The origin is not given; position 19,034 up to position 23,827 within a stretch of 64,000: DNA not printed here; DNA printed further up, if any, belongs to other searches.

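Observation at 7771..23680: Tandem pair of ~2,600-aa collinear paralogues with no recognisable domains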

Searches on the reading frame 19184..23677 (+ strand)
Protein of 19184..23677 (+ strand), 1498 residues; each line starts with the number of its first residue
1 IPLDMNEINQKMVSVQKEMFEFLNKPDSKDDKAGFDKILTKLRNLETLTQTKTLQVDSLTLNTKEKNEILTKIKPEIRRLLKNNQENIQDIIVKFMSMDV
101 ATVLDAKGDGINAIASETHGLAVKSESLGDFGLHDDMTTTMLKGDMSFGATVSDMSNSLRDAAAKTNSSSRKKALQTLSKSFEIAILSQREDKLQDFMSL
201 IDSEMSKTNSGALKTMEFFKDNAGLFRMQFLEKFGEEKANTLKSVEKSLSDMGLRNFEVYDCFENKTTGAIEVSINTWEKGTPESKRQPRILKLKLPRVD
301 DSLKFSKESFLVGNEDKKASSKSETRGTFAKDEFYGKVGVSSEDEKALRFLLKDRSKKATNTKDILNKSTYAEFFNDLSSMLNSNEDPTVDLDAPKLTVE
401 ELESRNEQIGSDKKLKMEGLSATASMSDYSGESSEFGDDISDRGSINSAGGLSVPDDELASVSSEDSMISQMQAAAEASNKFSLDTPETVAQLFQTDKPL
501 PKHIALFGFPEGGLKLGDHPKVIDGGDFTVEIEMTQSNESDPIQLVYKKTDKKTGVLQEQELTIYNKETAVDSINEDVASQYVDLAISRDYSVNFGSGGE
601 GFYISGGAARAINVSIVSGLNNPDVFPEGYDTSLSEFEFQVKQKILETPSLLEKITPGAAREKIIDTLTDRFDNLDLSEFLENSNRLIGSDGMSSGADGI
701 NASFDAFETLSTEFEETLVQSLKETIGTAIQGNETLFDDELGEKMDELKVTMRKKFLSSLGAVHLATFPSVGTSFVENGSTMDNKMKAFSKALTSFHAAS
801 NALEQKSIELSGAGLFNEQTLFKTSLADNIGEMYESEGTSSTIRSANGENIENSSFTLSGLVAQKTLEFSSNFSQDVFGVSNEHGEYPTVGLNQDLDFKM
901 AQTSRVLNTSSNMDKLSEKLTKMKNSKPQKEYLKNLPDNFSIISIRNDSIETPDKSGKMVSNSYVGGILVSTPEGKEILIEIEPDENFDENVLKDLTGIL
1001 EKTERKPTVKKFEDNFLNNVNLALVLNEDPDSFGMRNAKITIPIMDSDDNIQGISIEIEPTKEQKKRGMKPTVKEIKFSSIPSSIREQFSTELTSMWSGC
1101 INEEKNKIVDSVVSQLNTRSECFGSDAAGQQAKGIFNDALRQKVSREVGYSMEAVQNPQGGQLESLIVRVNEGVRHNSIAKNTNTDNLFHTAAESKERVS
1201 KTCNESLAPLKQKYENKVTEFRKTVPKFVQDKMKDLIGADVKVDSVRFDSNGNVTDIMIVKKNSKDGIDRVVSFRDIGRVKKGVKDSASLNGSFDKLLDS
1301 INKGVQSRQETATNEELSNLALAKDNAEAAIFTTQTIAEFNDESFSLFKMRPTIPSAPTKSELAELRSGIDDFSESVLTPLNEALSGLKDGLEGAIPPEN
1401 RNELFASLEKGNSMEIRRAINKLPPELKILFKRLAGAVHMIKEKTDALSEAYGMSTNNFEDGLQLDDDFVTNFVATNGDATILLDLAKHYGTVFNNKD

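Call 94: find_related_loci(query=A7, collection=genome_contigs, flank=10000)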
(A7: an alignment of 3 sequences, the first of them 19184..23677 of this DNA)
Query A7 (1498 aa) in genome_contigs; peptide patterns used: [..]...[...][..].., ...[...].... (x = any residue, [..] = any of these).
181 stretches matched a pattern; 1 encode a relative of the query (tblastn E <= 1e-3); 1 distinct loci.
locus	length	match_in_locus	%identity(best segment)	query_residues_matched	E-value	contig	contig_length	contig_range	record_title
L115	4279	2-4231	28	1-1475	1e-147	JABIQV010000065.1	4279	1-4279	MAG: bacterium isolate SI072_bin15 k141_1221490, whole genome shotgun sequence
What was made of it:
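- No B orthologue was recovered from MAG SI072_bin15 with the two patterns used (call 94).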

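Call 97: search_solved_structures(query=A7, max_evalue=10)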
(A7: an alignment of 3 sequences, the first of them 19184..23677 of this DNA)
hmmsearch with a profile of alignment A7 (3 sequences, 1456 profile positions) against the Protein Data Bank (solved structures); distinct sequences matched with E-value up to 10: 1.
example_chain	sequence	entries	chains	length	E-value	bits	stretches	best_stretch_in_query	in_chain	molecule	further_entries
7c7e_A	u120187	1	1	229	0.86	10.5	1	1231-1329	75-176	Putative DNA-binding transcriptional regulator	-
